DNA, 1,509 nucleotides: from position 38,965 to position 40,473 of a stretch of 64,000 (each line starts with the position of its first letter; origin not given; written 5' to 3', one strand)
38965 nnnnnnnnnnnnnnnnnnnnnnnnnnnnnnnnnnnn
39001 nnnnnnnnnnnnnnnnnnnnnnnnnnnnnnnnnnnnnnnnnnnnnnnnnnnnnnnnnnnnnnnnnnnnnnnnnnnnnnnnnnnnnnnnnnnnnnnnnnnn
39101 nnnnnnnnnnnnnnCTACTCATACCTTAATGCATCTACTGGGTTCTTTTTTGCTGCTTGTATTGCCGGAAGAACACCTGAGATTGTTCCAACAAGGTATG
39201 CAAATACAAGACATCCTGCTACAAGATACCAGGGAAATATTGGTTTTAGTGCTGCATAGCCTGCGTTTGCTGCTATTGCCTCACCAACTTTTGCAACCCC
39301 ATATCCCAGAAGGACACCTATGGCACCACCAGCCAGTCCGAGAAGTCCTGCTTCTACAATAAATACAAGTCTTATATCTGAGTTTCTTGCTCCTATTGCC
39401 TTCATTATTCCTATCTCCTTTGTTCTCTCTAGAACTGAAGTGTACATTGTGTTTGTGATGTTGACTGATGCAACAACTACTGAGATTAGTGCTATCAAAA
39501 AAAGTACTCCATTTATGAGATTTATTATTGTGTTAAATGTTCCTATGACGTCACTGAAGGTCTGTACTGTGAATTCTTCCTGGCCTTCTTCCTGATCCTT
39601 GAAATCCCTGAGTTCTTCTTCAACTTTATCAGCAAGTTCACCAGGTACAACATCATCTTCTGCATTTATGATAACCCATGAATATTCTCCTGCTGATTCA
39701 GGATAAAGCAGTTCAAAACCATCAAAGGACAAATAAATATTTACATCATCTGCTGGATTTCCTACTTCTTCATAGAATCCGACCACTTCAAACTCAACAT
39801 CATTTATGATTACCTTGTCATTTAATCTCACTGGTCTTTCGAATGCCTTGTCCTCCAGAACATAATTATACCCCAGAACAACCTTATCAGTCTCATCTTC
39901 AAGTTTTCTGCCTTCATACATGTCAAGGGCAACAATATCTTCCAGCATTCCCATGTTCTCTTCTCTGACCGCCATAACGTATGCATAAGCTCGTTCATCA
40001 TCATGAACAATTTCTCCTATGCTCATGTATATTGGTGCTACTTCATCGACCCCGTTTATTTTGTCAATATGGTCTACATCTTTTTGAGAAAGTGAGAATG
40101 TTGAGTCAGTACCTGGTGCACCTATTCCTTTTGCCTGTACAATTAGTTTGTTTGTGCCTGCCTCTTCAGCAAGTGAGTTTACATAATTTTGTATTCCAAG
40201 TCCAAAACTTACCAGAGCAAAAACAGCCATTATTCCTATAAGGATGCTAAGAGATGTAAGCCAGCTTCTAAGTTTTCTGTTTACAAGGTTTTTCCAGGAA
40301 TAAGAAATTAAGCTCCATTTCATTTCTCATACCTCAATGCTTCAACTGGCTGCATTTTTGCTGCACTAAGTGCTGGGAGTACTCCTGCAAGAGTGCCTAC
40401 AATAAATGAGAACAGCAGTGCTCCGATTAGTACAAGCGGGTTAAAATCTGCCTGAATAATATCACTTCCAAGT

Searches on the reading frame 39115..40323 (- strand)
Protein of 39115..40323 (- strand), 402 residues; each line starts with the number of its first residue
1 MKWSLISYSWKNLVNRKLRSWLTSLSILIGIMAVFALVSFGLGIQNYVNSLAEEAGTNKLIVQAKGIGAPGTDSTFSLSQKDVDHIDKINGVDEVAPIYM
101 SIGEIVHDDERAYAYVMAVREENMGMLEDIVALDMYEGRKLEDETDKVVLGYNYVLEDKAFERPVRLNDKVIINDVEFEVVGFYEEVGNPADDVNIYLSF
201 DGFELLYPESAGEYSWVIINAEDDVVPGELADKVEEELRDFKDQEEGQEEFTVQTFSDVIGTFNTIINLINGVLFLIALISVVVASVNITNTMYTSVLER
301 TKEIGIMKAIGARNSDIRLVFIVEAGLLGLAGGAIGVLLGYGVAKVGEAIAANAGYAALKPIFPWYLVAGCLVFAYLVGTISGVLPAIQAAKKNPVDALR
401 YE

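Call 53: search_protein_families(library=pfam, proteins=[window:39115-40323:-], max_evalue=0.00001)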
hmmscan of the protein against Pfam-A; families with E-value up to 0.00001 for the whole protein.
window:39115-40323:- (402 aa): 2 families
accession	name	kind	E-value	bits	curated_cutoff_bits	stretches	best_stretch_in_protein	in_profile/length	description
PF02687.27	FtsX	-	1.2e-23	83.9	25.5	1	276-395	2-120/120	FtsX-like permease C-terminal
PF12704.14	MacB_PCD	-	2.3e-21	77.5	27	1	20-236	1-206/207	MacB-like periplasmic core domain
